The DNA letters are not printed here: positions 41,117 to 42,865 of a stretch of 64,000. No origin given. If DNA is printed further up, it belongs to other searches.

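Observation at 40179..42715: Two non-canonical genes inserted between tssL and tssM: a TPR membrane protein and a LIVBP-like periplasmic-binding lipoprotein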

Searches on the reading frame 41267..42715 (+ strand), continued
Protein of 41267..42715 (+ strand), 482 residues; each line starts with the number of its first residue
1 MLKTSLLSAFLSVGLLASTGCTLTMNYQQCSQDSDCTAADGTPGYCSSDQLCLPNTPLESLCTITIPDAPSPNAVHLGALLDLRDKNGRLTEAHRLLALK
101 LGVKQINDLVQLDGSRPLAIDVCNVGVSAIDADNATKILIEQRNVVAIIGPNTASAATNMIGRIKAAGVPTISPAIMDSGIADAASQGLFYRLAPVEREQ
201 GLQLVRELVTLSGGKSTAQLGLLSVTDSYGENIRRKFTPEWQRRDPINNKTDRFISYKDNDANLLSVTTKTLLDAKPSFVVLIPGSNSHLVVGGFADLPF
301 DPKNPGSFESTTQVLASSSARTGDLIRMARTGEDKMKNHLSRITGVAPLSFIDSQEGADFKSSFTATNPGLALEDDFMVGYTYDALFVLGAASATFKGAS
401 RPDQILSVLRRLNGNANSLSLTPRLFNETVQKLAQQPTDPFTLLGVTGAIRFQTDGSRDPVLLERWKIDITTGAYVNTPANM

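Call 60: search_protein_families(library=pfam, proteins=[window:41267-42715:+, P0092, P0094, P0085, L022:9282-10001:+, L024:8165-8812:+], max_evalue=10)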
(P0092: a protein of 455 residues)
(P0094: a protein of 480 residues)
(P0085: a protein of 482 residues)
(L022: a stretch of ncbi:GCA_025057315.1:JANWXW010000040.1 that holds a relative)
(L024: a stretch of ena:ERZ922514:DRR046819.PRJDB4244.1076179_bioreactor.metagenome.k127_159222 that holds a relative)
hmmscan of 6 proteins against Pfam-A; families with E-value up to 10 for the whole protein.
window:41267-42715:+ (482 aa): 4 families
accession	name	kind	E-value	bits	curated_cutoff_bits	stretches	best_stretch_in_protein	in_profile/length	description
PF13458.12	Peripla_BP_6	-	1.9e-10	41.4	31.7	1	97-410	23-309/343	Periplasmic binding protein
PF01094.35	ANF_receptor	-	5.4e-07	29.4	25.4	1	95-460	2-343/353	Receptor family ligand binding region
PF03572.23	Peptidase_S41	-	0.22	11.6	24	1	80-169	34-113/165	Peptidase family S41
PF00299.24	Squash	-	4.1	7.9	22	1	27-38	7-18/29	Squash family serine protease inhibitor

P0092 (455 aa): 2 families
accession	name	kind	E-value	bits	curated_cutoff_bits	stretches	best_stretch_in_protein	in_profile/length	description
PF01094.35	ANF_receptor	-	9.1e-22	78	25.4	1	84-439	3-348/353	Receptor family ligand binding region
PF13458.12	Peripla_BP_6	-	3.4e-18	66.9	31.7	1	85-391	23-315/343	Periplasmic binding protein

P0094 (480 aa): 2 families
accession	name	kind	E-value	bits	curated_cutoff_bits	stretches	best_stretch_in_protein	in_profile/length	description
PF01094.35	ANF_receptor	-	2.5e-20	73.3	25.4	1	97-468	3-351/353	Receptor family ligand binding region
PF13458.12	Peripla_BP_6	-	2.6e-18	67.2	31.7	1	80-409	2-309/343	Periplasmic binding protein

P0085 (482 aa): 3 families
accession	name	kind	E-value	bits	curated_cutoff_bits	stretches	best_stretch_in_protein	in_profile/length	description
PF01094.35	ANF_receptor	-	8.6e-21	74.8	25.4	1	100-469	2-350/353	Receptor family ligand binding region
PF13458.12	Peripla_BP_6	-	1.7e-09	38.2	31.7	1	94-297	15-213/343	Periplasmic binding protein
PF21164.2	Dumpy_DPY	-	4.9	7.7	27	1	34-45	3-14/24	Dumpy, DPY module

L022:9282-10001:+ (239 aa): 20 families
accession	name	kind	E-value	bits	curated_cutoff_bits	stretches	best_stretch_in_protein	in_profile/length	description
PF13176.12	TPR_7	-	6.1e-08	32.6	27.9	1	67-98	2-35/36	Tetratricopeptide repeat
PF00515.34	TPR_1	-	8.1e-08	32.2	27.8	1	65-89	2-26/34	Tetratricopeptide repeat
PF14559.12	TPR_19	-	1.5e-07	32.1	25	1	43-101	3-62/68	Tetratricopeptide repeat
PF07719.23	TPR_2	-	2.2e-07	30.9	27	2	65-91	2-28/34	Tetratricopeptide repeat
PF13424.12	TPR_12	-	4.5e-07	30.4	30.1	2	66-91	47-72/77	Tetratricopeptide repeat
PF13432.12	TPR_16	-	2.7e-06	28.1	32.7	1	36-96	2-63/65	Tetratricopeptide repeat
PF13428.12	TPR_14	-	3.2e-05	24.6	23.5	2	64-102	1-39/44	Tetratricopeptide repeat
PF13174.12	TPR_6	-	0.00012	22.9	26.3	1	67-91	3-27/33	Tetratricopeptide repeat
PF13181.12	TPR_8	-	0.00016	22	25.7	1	66-90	3-27/34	Tetratricopeptide repeat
PF12895.13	ANAPC3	-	0.00025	21.7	27.2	1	14-88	8-80/82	Anaphase-promoting complex, cyclosome, subunit 3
PF13431.12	TPR_17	-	0.0014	19.2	24.4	1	63-85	12-34/34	Tetratricopeptide repeat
PF13429.12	TPR_15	-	0.0025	17.7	26.2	1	40-102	122-184/280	Tetratricopeptide repeat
PF18082.7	NAT_N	-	0.019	16.3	27.8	1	70-134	3-68/129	N-acyltransferase N-terminal domain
PF20308.4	TPR-S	-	0.11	13.6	27.6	1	47-91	2-45/102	Tetratricopeptide Repeats-Sensor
PF11846.14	Wzy_C_2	-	0.12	12.8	28.5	1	47-91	129-173/191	Virulence factor membrane-bound polymerase, C-terminal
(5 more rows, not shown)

L024:8165-8812:+ (215 aa): 11 families
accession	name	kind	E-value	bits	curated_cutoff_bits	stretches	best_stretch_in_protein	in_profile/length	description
PF07332.16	Phage_holin_3_6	-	0.0018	18.8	28.4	1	103-196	31-103/116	Putative Actinobacterial Holin-X, holin superfamily III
PF13432.12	TPR_16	-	0.018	15.9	32.7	1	15-46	1-30/65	Tetratricopeptide repeat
PF13176.12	TPR_7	-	0.038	14.5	27.9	1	18-40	6-28/36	Tetratricopeptide repeat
PF13371.12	TPR_9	-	0.13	12.8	35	1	18-54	36-70/73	Tetratricopeptide repeat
PF13428.12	TPR_14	-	0.15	13.3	23.5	1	15-41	5-31/44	Tetratricopeptide repeat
PF13424.12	TPR_12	-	0.15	12.7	30.1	1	15-37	49-71/77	Tetratricopeptide repeat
PF07719.23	TPR_2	-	0.17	12.6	27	1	18-39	8-29/34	Tetratricopeptide repeat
PF22812.1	CR_prot_dom_plant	-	0.23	12.4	34.1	1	89-106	3-20/71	Plant cysteine-rich protein domain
PF05308.16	Mito_fiss_reg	-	0.25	11.9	26.3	1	75-150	159-209/244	Mitochondrial fission regulator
PF16101.10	PRIMA1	-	1.5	9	38.6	1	89-106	62-79/158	Proline-rich membrane anchor 1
PF23933.1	DUF7269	-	3.1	8.3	29.1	1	116-203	2-69/162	Family of unknown function (DUF7269)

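Call 63: find_related_loci(query=A5, collection=metagenome_contigs, flank=8000)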
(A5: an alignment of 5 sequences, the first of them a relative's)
Query A5 (480 aa) in metagenome_contigs; peptide patterns used: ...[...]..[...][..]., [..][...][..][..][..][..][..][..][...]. (x = any residue, [..] = any of these).
600 stretches matched a pattern (row limit reached: there are more); 110 encode a relative of the query (tblastn E <= 1e-3); the best 80 are kept; 80 distinct loci.
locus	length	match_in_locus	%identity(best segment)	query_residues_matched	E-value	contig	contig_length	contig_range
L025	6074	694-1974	47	24-470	2e-114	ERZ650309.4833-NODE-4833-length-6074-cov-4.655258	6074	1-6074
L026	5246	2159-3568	45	1-474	3e-111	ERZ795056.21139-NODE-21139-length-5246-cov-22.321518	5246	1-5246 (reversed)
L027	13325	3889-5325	43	5-476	2e-94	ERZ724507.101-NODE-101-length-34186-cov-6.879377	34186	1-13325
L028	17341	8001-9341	42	32-476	3e-92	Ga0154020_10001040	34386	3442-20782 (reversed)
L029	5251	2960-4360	41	17-476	2e-87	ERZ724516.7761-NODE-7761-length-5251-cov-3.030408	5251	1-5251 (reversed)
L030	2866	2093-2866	42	32-287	4e-54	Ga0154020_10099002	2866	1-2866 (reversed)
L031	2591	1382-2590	28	23-455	3e-31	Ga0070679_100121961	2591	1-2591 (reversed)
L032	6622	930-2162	26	30-467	6e-29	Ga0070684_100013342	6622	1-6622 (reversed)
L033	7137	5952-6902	28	1-360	3e-26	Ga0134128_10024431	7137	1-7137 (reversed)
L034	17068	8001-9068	31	78-468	5e-25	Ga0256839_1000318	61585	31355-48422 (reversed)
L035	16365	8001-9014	25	99-465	9e-17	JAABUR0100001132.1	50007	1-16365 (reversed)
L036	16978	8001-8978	27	99-474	4e-16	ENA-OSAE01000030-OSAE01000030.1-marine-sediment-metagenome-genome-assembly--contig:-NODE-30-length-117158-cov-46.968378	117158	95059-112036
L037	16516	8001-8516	32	80-250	6e-16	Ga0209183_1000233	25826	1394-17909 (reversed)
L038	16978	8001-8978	26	99-474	6e-16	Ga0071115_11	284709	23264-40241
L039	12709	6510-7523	24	99-465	1e-15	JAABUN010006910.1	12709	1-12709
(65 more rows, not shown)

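Call 68: search_protein_families(library=pfam, proteins=[L028:1436-2626:+, L028:2627-3691:-, L028:4227-5291:-, L028:5358-7097:+, L028:6838-7926:+, L028:9404-10132:-, L028:10129-10686:-, L028:10683-11426:-, L028:12372-13622:-, L028:13619-14830:-], max_evalue=0.001)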
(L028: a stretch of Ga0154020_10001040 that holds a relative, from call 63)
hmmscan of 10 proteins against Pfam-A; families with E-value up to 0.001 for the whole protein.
L028:1436-2626:+ (396 aa): 2 families
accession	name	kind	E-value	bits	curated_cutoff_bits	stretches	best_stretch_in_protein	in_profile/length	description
PF00069.31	Pkinase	-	4.1e-05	23.6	31.7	1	22-151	1-132/263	Protein kinase domain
PF07714.23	PK_Tyr_Ser-Thr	-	5e-05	23.2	23.1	1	24-156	3-141/258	Protein tyrosine and serine/threonine kinase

L028:2627-3691:- (354 aa): 6 families
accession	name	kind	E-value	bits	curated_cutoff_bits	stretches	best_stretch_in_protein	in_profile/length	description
PF00691.25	OmpA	-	1e-18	67.9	27.2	1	229-328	1-98/98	OmpA family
PF19220.6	Rod_CreS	-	1.2e-05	25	100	1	73-215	8-150/359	Crescentin, rod domain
PF11932.13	DUF3450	-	7.3e-05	22.6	32.6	0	50-134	3-86/241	Protein of unknown function (DUF3450)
PF15070.11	GOLGA2L5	-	0.00026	20.4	29.2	1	120-189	4-70/520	Putative golgin subfamily A member 2-like protein 5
PF05335.18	DUF745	-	0.00033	20.9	33.3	1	95-193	65-163/183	Protein of unknown function (DUF745)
PF10473.14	CENP-F_leu_zip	-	0.00055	20.4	34.5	0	76-131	64-119/140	Leucine-rich repeats of kinetochore protein Cenp-F/LEK1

L028:4227-5291:- (354 aa): 2 families
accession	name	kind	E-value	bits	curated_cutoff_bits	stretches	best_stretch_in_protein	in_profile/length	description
PF01522.26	Polysacc_deac_1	-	2.1e-19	70.1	23.1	1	59-167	18-123/124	Polysaccharide deacetylase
PF03065.20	Glyco_hydro_57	-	0.00015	21.6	21.2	1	119-168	119-169/291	Glycosyl hydrolase family 57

L028:5358-7097:+ (579 aa): 6 families
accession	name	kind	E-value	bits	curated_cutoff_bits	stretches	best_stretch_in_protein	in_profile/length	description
PF00069.31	Pkinase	-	2e-51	175.3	31.7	1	12-281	1-259/263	Protein kinase domain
PF07714.23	PK_Tyr_Ser-Thr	-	6e-34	118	23.1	1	14-283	3-258/258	Protein tyrosine and serine/threonine kinase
PF01636.29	APH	-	3.3e-05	24.2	23.2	0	55-130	41-109/239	Phosphotransferase enzyme family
PF17667.7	Pkinase_fungal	-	0.0003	20.1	24.1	1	129-194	303-361/387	Fungal protein kinase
PF03109.22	ABC1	-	0.00031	20.4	22.9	0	83-168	140-217/244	ABC1 atypical kinase-like domain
PF06293.20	Kdo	-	0.00053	19.9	21.3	1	69-166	75-170/207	Lipopolysaccharide kinase (Kdo/WaaP) family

L028:6838-7926:+ (362 aa): 4 families
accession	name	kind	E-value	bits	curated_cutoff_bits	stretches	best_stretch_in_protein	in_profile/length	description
PF07719.23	TPR_2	-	2.6e-06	27.6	27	0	163-186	3-26/34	Tetratricopeptide repeat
PF13176.12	TPR_7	-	0.00014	22.1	27.9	0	164-186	2-24/36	Tetratricopeptide repeat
PF13424.12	TPR_12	-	0.00022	21.8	30.1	1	142-186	24-70/77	Tetratricopeptide repeat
PF13181.12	TPR_8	-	0.00033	21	25.7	0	164-189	4-29/34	Tetratricopeptide repeat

L028:9404-10132:- (242 aa): 1 family
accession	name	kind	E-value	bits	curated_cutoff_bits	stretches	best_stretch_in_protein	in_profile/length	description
PF00702.32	Hydrolase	-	1.6e-11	45.4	26.4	1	14-208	3-190/191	haloacid dehalogenase-like hydrolase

L028:10129-10686:- (185 aa): 2 families
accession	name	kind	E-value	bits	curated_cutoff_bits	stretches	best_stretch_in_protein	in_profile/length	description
PF03079.20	ARD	-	3.3e-31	109.1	27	1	8-165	6-157/157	ARD/ARD' family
PF07883.17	Cupin_2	-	0.00018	21.6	27.2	1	96-143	13-56/70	Cupin domain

L028:10683-11426:- (247 aa): 1 family
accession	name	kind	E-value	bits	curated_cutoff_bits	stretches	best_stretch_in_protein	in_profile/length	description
PF00596.27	Aldolase_II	-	1.2e-40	139.8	22.2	1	52-238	1-181/183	Class II Aldolase and Adducin N-terminal domain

L028:12372-13622:- (416 aa): 6 families
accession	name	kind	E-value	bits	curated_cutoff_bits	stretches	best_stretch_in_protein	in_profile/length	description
PF13847.12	Methyltransf_31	-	1.9e-07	31.3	27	1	239-364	6-114/145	Methyltransferase domain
PF10672.15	Methyltrans_SAM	-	1.1e-06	28.5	27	1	185-368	77-247/286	S-adenosylmethionine-dependent methyltransferase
PF17785.7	PUA_3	-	6.8e-06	26.2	22.6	1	24-80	5-63/64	PUA-like domain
PF13649.12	Methyltransf_25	-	2.1e-05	25.5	27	1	241-311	2-70/97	Methyltransferase domain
PF03602.21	Cons_hypoth95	-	0.0002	21.5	24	1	237-314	42-122/182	Conserved hypothetical protein 95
PF08241.18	Methyltransf_11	-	0.00046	21.2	21.2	0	248-310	8-65/95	Methyltransferase domain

L028:13619-14830:- (403 aa): 4 families
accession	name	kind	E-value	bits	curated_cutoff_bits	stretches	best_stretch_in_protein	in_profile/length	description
PF02826.25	2-Hacid_dh_C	-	6.4e-43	146.6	25.1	1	104-278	1-172/178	D-isomer specific 2-hydroxyacid dehydrogenase, NAD binding domain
PF00389.36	2-Hacid_dh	-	4.3e-28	98.1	24.6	1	3-316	1-134/134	D-isomer specific 2-hydroxyacid dehydrogenase, catalytic domain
PF03446.21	NAD_binding_2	-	6.3e-09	36.5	21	1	142-251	2-114/161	NAD binding domain of 6-phosphogluconate dehydrogenase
PF01842.31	ACT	-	3.7e-05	23.8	27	1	329-357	3-31/66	ACT domain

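Call 82: search_protein_families(library=pfam, proteins=[L028:5358-7097:+, L022:11461-13191:+], max_evalue=1)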
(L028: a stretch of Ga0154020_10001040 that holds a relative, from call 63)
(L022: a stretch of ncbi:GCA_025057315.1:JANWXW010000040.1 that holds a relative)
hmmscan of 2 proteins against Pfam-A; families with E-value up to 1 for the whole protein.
L028:5358-7097:+ (579 aa): 8 families
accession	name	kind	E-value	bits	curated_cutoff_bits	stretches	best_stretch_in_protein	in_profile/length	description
PF00069.31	Pkinase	-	2e-51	175.3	31.7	1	12-281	1-259/263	Protein kinase domain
PF07714.23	PK_Tyr_Ser-Thr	-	6e-34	118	23.1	1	14-283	3-258/258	Protein tyrosine and serine/threonine kinase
PF01636.29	APH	-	3.3e-05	24.2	23.2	1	55-130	41-109/239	Phosphotransferase enzyme family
PF17667.7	Pkinase_fungal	-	0.0003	20.1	24.1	1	129-194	303-361/387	Fungal protein kinase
PF03109.22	ABC1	-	0.00031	20.4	22.9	1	83-168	140-217/244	ABC1 atypical kinase-like domain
PF06293.20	Kdo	-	0.00053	19.9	21.3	1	69-166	75-170/207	Lipopolysaccharide kinase (Kdo/WaaP) family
PF08308.17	PEGA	-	0.0013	19.1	20.8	1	434-499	4-68/71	PEGA domain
PF14531.12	Kinase-like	-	0.033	13.9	25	1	106-271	139-287/289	Kinase-like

L022:11461-13191:+ (576 aa): 7 families
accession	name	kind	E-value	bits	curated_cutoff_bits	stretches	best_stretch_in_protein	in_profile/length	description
PF00069.31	Pkinase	-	2.4e-40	139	31.7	1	15-276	3-252/263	Protein kinase domain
PF07714.23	PK_Tyr_Ser-Thr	-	2.9e-33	115.7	23.1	1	17-275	5-248/258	Protein tyrosine and serine/threonine kinase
PF01636.29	APH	-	1.5e-05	25.3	23.2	2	129-185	148-208/239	Phosphotransferase enzyme family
PF08308.17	PEGA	-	7.2e-05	23.1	20.8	1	445-486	3-45/71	PEGA domain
PF17667.7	Pkinase_fungal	-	0.012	14.8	24.1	1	146-199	306-363/387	Fungal protein kinase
PF03109.22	ABC1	-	0.075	12.6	22.9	1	146-178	186-218/244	ABC1 atypical kinase-like domain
PF07387.17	Seadorna_VP7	-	0.44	10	20.3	1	148-171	164-187/308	Seadornavirus VP7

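Call 85: find_encoding_contigs(protein=P0086, flank=10000, max_places=2)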
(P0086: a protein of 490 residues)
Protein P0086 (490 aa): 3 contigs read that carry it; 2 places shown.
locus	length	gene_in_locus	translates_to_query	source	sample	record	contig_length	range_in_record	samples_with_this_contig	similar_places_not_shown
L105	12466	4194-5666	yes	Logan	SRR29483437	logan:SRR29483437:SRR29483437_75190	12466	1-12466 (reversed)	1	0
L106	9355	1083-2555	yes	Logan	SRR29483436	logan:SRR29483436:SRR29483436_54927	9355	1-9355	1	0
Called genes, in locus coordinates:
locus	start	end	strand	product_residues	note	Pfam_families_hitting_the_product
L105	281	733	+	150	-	-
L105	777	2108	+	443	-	PF05936:T6SS_VasE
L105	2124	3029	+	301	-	PF09850:DotU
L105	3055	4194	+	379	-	PF07719:TPR_2 (faint), PF13424:TPR_12 (faint), PF00515:TPR_1 (faint), PF13174:TPR_6 (faint), PF13176:TPR_7 (faint), PF13181:TPR_8 (faint), PF13428:TPR_14 (faint)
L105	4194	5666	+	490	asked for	PF01094:ANF_receptor, PF13458:Peripla_BP_6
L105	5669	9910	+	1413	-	PF14331:IcmF-related_N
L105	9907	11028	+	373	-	PF06812:ImpA_N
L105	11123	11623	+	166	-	PF05591:T6SS_VipA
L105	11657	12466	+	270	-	?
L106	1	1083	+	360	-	?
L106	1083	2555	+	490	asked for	PF01094:ANF_receptor, PF13458:Peripla_BP_6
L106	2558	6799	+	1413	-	PF14331:IcmF-related_N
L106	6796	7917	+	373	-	PF06812:ImpA_N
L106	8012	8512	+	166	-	PF05591:T6SS_VipA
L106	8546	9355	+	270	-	?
